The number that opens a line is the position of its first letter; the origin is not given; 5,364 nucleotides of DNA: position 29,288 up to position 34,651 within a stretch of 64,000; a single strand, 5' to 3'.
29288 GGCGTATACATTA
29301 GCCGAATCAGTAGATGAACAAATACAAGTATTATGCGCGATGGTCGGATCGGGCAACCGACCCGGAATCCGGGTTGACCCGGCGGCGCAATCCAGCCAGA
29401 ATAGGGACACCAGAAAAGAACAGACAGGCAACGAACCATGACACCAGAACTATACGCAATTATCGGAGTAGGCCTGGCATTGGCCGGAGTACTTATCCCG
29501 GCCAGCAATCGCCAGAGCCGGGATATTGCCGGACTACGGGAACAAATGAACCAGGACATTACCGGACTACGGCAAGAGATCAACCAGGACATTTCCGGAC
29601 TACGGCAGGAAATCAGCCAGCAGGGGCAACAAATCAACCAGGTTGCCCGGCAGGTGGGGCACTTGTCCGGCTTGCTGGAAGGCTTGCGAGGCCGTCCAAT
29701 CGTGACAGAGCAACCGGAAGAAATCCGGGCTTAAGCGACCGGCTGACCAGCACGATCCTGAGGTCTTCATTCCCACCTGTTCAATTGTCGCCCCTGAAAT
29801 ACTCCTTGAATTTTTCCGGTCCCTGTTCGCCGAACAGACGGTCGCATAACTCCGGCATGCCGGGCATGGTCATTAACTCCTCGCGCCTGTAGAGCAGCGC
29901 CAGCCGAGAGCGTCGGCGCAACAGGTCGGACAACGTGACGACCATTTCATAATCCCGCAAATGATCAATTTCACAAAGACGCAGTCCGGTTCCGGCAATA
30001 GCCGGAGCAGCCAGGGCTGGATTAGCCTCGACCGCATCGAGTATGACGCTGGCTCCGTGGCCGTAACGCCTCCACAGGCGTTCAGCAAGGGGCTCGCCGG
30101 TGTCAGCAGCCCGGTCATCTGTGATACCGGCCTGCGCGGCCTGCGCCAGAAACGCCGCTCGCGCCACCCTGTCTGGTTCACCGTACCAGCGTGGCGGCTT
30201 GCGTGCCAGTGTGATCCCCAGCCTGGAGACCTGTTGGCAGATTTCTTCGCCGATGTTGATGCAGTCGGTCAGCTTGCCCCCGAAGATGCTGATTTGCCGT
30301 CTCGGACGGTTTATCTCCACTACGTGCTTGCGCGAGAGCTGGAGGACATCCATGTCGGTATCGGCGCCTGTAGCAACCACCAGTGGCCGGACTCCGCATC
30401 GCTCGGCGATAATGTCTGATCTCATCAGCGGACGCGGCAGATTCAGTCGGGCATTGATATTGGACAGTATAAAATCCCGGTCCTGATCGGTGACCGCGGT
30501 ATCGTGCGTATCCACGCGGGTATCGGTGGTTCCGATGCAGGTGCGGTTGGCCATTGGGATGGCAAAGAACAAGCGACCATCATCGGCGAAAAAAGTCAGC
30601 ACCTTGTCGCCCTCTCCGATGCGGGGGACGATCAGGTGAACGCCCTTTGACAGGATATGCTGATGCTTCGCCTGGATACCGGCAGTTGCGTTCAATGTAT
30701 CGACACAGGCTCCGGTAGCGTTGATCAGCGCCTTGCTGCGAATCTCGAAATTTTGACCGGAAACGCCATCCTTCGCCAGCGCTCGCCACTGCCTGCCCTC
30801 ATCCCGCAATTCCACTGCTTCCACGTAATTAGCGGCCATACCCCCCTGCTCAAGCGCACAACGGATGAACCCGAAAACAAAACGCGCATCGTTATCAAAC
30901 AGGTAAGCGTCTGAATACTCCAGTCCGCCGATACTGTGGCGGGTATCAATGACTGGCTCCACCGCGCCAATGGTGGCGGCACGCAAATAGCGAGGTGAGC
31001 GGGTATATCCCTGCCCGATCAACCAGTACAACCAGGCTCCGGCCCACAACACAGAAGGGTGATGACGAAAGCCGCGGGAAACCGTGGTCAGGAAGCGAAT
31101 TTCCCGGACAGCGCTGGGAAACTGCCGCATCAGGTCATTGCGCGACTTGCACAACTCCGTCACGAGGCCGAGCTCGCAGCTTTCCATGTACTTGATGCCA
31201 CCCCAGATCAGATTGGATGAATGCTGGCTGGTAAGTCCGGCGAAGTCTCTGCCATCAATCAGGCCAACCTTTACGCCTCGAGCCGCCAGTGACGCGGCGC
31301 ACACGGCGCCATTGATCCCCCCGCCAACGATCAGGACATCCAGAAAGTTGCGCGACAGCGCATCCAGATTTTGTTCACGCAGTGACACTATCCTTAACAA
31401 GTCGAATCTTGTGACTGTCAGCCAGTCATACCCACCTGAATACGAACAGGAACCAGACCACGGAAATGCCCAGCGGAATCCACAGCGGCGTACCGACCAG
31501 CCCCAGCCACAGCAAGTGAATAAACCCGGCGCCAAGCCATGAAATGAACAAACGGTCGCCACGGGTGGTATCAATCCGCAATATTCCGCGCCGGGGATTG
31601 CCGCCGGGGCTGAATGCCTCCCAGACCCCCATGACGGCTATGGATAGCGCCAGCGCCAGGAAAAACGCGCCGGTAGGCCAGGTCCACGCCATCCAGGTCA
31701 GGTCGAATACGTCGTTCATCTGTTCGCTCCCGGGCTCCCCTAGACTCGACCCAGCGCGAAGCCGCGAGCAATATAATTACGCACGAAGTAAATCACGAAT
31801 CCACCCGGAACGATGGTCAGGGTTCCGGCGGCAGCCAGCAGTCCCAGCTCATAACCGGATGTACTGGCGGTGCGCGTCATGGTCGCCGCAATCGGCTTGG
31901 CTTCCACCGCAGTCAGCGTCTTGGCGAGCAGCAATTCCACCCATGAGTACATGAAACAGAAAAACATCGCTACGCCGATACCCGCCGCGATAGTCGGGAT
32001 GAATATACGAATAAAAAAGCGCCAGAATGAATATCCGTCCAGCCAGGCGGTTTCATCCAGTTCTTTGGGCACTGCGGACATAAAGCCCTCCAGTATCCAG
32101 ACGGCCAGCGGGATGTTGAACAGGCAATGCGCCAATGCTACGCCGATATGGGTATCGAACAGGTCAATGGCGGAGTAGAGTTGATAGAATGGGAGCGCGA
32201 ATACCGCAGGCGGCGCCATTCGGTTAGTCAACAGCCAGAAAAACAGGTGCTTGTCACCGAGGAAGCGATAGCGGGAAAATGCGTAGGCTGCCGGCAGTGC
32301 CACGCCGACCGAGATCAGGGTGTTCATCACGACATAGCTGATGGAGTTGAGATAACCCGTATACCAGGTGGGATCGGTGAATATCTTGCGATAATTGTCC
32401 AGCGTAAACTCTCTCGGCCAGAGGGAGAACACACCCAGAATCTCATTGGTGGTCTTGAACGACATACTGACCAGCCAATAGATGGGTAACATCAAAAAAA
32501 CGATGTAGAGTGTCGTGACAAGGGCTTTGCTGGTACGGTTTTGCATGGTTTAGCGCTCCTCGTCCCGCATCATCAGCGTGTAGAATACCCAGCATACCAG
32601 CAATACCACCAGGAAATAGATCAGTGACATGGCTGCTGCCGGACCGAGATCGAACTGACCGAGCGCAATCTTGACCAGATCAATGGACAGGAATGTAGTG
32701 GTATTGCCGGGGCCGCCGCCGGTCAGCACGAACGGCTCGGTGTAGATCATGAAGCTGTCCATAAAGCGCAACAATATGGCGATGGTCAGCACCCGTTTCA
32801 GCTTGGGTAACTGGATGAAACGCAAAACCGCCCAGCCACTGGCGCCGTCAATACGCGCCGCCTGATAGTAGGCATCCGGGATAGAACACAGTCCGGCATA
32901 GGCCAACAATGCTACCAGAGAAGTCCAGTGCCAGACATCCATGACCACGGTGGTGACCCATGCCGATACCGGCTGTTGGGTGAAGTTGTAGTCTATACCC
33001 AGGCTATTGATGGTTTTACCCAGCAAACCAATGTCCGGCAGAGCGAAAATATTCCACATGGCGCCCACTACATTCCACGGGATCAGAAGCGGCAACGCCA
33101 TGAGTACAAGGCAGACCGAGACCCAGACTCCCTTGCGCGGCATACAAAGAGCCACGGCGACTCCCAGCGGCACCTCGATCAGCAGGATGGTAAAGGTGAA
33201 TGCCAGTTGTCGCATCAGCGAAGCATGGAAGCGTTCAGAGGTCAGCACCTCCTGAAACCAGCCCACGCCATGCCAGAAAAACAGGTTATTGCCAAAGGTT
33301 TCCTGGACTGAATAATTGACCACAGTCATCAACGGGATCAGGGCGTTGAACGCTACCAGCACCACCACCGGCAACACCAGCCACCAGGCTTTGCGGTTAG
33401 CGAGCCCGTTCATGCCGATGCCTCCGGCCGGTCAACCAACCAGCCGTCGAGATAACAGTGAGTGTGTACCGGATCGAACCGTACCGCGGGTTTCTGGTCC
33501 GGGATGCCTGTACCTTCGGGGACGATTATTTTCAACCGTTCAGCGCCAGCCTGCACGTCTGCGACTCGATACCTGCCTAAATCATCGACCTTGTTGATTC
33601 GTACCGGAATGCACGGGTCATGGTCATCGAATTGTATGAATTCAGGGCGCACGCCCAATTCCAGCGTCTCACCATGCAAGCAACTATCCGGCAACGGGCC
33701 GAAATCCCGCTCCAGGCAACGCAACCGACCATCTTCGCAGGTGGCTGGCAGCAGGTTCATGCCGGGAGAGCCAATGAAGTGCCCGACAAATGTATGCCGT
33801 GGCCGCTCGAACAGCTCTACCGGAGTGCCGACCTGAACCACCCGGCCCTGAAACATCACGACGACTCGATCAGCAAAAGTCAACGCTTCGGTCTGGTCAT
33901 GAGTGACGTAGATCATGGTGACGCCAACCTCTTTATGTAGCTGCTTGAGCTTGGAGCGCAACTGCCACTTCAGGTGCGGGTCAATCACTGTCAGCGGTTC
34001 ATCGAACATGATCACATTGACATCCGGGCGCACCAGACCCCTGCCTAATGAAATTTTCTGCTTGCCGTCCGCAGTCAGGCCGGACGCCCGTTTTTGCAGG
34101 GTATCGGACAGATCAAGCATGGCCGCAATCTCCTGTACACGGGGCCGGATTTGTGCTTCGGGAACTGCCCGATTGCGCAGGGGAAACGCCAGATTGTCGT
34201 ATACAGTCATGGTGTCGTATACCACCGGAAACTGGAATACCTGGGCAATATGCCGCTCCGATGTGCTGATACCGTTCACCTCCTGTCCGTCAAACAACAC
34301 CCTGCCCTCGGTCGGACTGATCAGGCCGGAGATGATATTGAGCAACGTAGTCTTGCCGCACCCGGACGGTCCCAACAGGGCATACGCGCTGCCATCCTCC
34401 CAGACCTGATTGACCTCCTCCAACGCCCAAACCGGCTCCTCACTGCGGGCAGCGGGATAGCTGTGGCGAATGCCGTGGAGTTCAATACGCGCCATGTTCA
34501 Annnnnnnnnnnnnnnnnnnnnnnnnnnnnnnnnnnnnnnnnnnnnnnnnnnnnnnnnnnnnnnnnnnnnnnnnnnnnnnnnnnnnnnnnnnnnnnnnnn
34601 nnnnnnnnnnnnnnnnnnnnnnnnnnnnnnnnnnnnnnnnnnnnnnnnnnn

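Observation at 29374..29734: Family of small TM/coiled-coil genes sharing an identical promoter and an SD-less A-rich 5' leader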

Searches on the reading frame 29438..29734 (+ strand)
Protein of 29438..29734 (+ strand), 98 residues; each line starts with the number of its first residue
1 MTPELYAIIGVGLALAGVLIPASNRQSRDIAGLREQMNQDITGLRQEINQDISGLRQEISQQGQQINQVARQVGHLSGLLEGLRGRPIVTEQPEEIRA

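Call 10: search_protein_families(library=pfam, proteins=[window:29438-29734:+], max_evalue=1)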
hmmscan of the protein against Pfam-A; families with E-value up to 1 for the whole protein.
window:29438-29734:+ (98 aa): 12 families
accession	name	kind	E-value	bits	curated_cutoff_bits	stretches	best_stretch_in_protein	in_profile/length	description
PF01442.23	Apolipoprotein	-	0.00036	20.7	90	1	29-72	34-99/190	Apolipoprotein A1/A4/E domain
PF07798.16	CCDC90-like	-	0.0057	17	33.5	1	23-68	81-126/175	Coiled-coil domain-containing protein 90-like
PF07889.17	DUF1664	-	0.011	16.2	34.6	1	27-82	65-119/124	Protein of unknown function (DUF1664)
PF05302.16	DUF720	-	0.011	16.1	25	1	19-60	48-88/125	Protein of unknown function (DUF720)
PF04102.17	SlyX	-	0.014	16.4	30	1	50-88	17-55/67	SlyX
PF06103.16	DUF948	-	0.015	15.9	37.2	1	14-80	12-84/89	Bacterial protein of unknown function (DUF948)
PF08651.15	DASH_Duo1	-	0.047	14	25.4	1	46-81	10-45/74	DASH complex subunit Duo1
PF00429.24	TLV_coat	-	0.053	12.7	22.5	1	11-72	399-456/560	ENV polyprotein (coat polyprotein)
PF10046.14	BLOC1_2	-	0.081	13.7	33.4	1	36-78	38-79/96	Biogenesis of lysosome-related organelles complex-1 subunit 2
PF07352.17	Phage_Mu_Gam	-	0.1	13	28.3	1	27-70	15-58/149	Bacteriophage Mu Gam like protein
PF02050.21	FliJ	-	0.11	13.1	28.4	1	29-75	27-77/123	Flagellar FliJ protein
PF03789.18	ELK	-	0.16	12.3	21.3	0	52-60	14-22/22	ELK domain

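Call 11: find_encoding_contigs(protein=window:29438-29734:+, flank=10000)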
Protein window:29438-29734:+ (98 aa): no gene with exactly this product is on record in the collection.

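Call 56: search_protein_families(library=phrogs, proteins=[window:29438-29734:+], max_evalue=0.01)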
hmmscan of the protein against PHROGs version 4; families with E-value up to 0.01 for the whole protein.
window:29438-29734:+ (98 aa): 3 families
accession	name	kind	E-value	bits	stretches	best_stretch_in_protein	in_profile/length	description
phrog_9415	-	unknown function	0.0011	19.8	1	26-69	69-109/168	-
phrog_214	-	lysis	0.0058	17.5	1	6-75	9-63/176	Rz-like spanin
phrog_3534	-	unknown function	0.006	17.6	0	8-76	18-97/117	-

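Call 57: search_protein_families(library=ncbifam, proteins=[window:29438-29734:+], max_evalue=0.01)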
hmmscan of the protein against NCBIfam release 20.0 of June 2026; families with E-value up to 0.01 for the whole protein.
window:29438-29734:+ (98 aa): 2 families
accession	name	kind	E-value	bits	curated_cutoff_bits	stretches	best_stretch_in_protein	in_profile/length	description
NF008173.0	PRK10920.1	equivalog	0.0054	15.9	313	1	9-83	44-118/390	uroporphyrinogen-III C-methyltransferase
NF049872.2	cytotoxin_MakB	equivalog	0.0093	15.4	240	1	35-84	127-176/349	alpha-pore-forming cytotoxin subunit MakB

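Call 85: search_protein_families(library=pfam, alignment_id=A4, max_evalue=0.001)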
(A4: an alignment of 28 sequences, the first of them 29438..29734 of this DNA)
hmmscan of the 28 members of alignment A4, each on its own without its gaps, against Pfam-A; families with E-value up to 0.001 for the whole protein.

A. member 1, window:29438-29734:+ (98 aa): 1 family
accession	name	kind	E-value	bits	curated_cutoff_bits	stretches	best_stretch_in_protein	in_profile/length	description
PF01442.23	Apolipoprotein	-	0.00036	20.7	90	1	29-72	34-99/190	Apolipoprotein A1/A4/E domain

B. families by the number of members that match (of 28 scanned): 23 families
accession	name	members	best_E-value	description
PF01442.23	Apolipoprotein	12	4.6e-09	Apolipoprotein A1/A4/E domain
PF06103.16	DUF948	6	1.9e-05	Bacterial protein of unknown function (DUF948)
PF04513.17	Baculo_PEP_C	5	2.6e-06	Baculovirus polyhedron envelope protein, PEP, C terminus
PF07889.17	DUF1664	5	5.4e-06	Protein of unknown function (DUF1664)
PF07798.16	CCDC90-like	3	3.4e-06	Coiled-coil domain-containing protein 90-like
PF06305.16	LapA_dom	3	5.6e-05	Lipopolysaccharide assembly protein A domain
PF04108.17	ATG17_like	3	0.00015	Autophagy protein ATG17-like domain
PF20400.3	BAR_4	2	1e-05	BAR-like domain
PF04977.20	DivIC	2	5.7e-05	Septum formation initiator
PF11594.13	Med28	2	8.1e-05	Mediator complex subunit 28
PF01594.21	AI-2E_transport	2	0.00026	AI-2E family transporter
PF06705.16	SF-assemblin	2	0.00028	SF-assemblin/beta giardin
PF03938.19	OmpH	2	0.00033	Outer membrane protein (OmpH-like)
PF00038.26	Filament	1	1.1e-05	Intermediate filament protein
PF23991.1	DUF7310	1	9.9e-05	Coiled-coil region of unknown function (DUF7310)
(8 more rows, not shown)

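Call 86: search_solved_structures(query=A4, max_evalue=0.1)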
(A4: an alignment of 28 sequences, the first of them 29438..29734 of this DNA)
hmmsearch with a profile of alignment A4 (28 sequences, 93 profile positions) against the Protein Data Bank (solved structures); distinct sequences matched with E-value up to 0.1: 17.
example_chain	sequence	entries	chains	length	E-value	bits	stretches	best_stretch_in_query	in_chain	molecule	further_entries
9r1o_A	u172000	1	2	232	6.2e-06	29.8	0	20-71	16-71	sc-apCC-6-DPH-NR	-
8qox_B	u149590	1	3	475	0.00014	25.4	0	28-81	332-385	Conserved membrane protein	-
9cuy_c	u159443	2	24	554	0.0006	23.4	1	26-67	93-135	Short tail fiber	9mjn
6gao_A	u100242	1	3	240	0.00094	22.8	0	25-83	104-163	Outer capsid protein sigma-1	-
8qad_A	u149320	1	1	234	0.0017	22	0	29-71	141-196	sc-apCC-6-LLIA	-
7o97_A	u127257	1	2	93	0.0041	20.7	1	5-73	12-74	hypothetical protein UY81_C0065G0003 from Candidatus Giovannonibacteria bacterium converte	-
6gaj_A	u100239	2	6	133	0.005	20.5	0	28-80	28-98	Outer capsid protein sigma-1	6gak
9tlw_A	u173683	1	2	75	0.0058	20.3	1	25-71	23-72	Sc-apCC-2-MCL-1-4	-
9tlt_A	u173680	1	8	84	0.0067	20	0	30-72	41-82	Sc-apCC-2-KLHL20-4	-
1ebo_A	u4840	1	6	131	0.015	18.9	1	41-82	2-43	EBOLA VIRUS ENVELOPE PROTEIN CHIMERA CONSISTING OF A FRAGMENT OF GCN4 ZIPPER CLONED N-TERM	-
7o92_A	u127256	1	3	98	0.02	18.5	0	21-72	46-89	hypothetical protein UY81_C0065G0003 residues 18-54 from Candidatus Giovannonibacteria bac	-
7zr2_A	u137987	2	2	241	0.032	17.9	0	30-65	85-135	Spike protein S2',Chimeric protein mimic of SARS-CoV-2 Spike HR1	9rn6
7muc_AF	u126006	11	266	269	0.035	17.8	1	23-81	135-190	DotF | IcmG (DotF)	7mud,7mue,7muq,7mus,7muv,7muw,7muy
5xg2_A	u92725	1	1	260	0.039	17.6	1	25-79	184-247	Chromosome partition protein Smc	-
9tls_A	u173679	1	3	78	0.043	17.5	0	26-72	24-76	Sc-apCC-2-KLHL20-3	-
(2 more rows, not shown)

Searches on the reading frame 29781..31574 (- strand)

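Call 12: search_protein_families(library=pfam, proteins=[window:29781-31574:-], max_evalue=0.00001)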
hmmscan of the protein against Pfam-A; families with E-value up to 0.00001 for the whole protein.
window:29781-31574:- (597 aa): 3 families
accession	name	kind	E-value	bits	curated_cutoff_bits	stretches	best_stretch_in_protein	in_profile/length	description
PF01266.30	DAO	-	1.5e-37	130.4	27.9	1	79-398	1-313/353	FAD dependent oxidoreductase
PF16901.10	DAO_C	-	1.9e-09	37.9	31.4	1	493-576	29-114/126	C-terminal domain of alpha-glycerophosphate oxidase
PF13450.12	NAD_binding_8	-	1.5e-06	28.8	21.9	0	82-117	1-36/68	NAD(P)-binding Rossmann-like domain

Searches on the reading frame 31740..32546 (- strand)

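Call 12: search_protein_families(library=pfam, proteins=[window:31740-32546:-], max_evalue=0.00001)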
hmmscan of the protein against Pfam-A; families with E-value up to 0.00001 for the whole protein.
window:31740-32546:- (268 aa): 1 family
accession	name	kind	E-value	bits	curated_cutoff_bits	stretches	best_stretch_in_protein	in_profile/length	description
PF00528.27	BPD_transp_1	-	8.8e-13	48.8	26.4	1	83-262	5-181/184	Binding-protein-dependent transport system inner membrane component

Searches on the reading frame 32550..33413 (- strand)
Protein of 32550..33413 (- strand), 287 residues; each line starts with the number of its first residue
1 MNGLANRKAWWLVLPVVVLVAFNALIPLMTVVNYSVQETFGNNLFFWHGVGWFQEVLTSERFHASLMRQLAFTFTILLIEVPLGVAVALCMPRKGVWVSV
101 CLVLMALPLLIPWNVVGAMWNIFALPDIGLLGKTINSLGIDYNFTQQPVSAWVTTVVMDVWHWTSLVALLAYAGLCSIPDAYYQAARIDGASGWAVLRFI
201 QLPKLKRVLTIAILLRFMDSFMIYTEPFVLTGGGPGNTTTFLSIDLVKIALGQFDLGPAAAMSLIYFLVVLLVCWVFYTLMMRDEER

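Call 12: search_protein_families(library=pfam, proteins=[window:32550-33413:-], max_evalue=0.00001)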
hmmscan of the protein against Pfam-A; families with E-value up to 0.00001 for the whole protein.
window:32550-33413:- (287 aa): 1 family
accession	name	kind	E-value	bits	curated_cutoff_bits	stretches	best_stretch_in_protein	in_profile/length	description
PF00528.27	BPD_transp_1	-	6e-14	52.6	26.4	1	81-277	2-175/184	Binding-protein-dependent transport system inner membrane component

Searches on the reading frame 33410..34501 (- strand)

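Call 12: search_protein_families(library=pfam, proteins=[window:33410-34501:-], max_evalue=0.00001)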
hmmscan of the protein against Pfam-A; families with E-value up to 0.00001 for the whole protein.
window:33410-34501:- (363 aa): 2 families
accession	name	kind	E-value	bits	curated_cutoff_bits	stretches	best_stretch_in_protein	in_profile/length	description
PF00005.33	ABC_tran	-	1.5e-23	84.3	25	1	29-170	3-136/137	ABC transporter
PF17912.7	OB_MalK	-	2.8e-06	28.5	27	0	244-289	1-53/53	MalK OB fold domain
